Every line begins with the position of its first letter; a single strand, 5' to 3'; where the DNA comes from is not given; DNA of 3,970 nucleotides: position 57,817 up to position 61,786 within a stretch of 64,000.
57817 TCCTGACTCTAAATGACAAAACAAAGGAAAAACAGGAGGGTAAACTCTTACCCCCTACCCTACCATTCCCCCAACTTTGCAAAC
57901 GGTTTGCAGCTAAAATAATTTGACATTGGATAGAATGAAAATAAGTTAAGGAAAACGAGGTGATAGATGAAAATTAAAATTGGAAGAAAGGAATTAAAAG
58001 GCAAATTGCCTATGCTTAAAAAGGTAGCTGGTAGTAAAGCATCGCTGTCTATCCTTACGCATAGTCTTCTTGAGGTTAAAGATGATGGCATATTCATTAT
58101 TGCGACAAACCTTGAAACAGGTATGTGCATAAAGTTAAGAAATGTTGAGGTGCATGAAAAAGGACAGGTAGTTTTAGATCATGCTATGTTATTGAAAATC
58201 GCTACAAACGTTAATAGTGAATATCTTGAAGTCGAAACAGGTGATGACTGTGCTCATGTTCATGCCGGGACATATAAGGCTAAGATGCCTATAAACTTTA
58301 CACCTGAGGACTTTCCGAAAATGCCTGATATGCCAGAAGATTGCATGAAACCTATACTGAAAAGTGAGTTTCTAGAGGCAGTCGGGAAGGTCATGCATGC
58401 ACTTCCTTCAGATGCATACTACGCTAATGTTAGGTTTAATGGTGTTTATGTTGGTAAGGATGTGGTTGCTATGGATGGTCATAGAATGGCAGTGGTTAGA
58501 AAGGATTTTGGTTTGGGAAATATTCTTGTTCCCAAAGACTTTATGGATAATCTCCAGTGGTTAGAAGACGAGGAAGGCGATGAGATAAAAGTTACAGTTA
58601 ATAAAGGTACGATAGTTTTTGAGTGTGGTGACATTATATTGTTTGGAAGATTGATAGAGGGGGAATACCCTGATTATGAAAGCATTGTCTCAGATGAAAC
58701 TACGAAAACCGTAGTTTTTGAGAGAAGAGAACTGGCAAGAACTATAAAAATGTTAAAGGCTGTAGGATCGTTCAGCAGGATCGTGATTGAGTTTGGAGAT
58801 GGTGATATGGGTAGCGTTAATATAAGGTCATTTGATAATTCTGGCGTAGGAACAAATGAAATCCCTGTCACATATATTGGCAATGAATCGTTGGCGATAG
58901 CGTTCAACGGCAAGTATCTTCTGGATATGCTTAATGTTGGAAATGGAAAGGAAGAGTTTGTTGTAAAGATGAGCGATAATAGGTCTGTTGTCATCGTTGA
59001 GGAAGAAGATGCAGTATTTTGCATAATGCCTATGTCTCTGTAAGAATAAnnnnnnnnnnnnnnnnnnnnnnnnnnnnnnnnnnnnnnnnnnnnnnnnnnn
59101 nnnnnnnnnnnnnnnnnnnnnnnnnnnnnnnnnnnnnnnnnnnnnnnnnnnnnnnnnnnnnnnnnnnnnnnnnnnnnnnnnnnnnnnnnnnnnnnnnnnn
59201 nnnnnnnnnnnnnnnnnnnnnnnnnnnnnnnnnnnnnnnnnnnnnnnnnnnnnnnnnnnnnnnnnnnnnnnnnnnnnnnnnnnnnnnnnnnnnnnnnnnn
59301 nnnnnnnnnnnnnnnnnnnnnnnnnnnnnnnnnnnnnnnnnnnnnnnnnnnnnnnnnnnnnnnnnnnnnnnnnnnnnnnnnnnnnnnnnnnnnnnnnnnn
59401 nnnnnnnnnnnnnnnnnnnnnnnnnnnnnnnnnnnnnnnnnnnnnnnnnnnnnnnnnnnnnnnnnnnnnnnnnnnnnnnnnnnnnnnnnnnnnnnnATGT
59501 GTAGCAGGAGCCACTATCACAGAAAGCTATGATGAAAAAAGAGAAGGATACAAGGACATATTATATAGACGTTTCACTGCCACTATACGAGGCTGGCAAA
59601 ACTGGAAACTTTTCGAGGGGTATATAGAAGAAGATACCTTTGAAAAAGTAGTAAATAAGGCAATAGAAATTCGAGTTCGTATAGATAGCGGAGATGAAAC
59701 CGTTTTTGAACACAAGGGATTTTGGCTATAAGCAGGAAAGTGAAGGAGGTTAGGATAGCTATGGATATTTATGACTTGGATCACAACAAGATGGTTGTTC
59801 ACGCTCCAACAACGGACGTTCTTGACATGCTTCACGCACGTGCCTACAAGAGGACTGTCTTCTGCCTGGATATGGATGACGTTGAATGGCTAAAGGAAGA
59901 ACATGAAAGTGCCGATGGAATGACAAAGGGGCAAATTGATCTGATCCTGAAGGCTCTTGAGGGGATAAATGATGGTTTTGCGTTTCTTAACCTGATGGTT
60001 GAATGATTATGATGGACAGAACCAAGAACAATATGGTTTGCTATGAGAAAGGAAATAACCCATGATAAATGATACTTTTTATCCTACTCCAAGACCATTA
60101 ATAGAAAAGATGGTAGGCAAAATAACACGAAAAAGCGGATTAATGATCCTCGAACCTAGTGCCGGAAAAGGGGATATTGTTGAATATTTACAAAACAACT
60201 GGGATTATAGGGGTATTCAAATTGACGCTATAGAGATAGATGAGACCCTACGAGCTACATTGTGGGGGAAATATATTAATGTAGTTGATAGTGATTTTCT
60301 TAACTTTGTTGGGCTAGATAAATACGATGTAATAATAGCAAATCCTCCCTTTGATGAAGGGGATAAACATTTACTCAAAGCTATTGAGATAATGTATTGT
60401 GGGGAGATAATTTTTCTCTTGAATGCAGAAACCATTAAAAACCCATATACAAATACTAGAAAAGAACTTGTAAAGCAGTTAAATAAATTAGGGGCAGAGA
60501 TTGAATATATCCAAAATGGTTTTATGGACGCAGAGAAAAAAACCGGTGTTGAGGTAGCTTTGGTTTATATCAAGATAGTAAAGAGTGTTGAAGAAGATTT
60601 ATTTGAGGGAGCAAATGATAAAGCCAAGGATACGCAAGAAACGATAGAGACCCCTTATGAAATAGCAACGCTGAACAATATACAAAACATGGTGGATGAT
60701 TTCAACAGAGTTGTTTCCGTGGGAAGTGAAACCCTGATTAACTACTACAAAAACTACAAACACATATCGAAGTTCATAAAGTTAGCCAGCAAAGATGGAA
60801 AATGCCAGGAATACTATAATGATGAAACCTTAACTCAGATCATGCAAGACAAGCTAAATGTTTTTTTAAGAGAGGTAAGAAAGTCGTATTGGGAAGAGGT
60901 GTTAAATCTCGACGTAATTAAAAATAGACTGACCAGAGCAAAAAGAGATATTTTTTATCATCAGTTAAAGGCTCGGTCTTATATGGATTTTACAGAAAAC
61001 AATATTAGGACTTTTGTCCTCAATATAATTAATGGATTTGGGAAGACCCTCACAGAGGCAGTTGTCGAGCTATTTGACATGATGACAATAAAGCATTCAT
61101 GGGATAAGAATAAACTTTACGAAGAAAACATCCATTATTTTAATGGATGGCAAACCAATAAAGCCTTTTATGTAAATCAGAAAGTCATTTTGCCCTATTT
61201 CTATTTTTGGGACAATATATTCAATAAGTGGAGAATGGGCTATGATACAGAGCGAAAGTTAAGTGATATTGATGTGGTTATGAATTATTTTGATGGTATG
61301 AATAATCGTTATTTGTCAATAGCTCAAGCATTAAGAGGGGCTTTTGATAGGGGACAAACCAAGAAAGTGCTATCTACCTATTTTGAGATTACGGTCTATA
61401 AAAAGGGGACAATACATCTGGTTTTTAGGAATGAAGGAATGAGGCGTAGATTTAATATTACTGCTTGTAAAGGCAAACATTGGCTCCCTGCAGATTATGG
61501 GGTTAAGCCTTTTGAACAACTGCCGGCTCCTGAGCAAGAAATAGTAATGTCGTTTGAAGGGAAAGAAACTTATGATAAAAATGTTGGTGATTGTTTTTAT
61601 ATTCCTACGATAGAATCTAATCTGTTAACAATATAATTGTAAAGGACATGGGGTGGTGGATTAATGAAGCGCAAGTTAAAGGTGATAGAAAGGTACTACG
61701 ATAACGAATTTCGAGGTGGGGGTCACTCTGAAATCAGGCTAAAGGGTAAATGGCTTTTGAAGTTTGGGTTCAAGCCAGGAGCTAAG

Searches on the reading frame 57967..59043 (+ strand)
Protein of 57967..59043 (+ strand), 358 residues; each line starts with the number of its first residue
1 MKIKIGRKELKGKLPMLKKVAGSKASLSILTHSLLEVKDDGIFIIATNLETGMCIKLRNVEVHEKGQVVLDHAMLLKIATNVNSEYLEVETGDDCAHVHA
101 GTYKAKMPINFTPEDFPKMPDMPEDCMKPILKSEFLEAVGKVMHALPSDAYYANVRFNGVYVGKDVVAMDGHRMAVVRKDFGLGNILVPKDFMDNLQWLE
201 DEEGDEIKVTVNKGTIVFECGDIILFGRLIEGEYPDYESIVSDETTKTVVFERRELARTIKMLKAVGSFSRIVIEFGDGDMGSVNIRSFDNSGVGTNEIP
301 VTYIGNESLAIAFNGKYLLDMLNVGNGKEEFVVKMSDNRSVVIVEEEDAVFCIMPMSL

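Call 20: search_protein_families(library=pfam, proteins=[window:57967-59043:+], max_evalue=0.01)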
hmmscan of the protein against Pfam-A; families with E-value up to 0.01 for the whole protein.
window:57967-59043:+ (358 aa): 3 families
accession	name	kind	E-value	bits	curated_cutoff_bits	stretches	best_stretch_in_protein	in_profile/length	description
PF00712.24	DNA_pol3_beta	-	3.5e-11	43.7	24.4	1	1-120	1-120/120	DNA polymerase III beta subunit, N-terminal domain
PF02767.21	DNA_pol3_beta_2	-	8.5e-09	36.1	27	1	166-236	41-116/116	DNA polymerase III beta subunit, central domain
PF02768.20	DNA_pol3_beta_3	-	3.3e-07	30.6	27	1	243-356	6-120/121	DNA polymerase III beta subunit, C-terminal domain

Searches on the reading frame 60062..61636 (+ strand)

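Call 20: search_protein_families(library=pfam, proteins=[window:60062-61636:+], max_evalue=0.01)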
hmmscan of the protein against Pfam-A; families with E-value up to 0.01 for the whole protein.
window:60062-61636:+ (524 aa): 3 families
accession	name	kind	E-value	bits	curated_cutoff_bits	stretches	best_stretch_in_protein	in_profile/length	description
PF13708.11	DUF4942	-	2.2e-32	112.7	25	1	270-469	2-185/190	Domain of unknown function (DUF4942)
PF05175.20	MTS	-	0.00031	20.9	23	1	61-110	73-121/170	Methyltransferase small domain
PF00617.24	RasGEF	-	0.0031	17.8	23.1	1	187-262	29-94/181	RasGEF domain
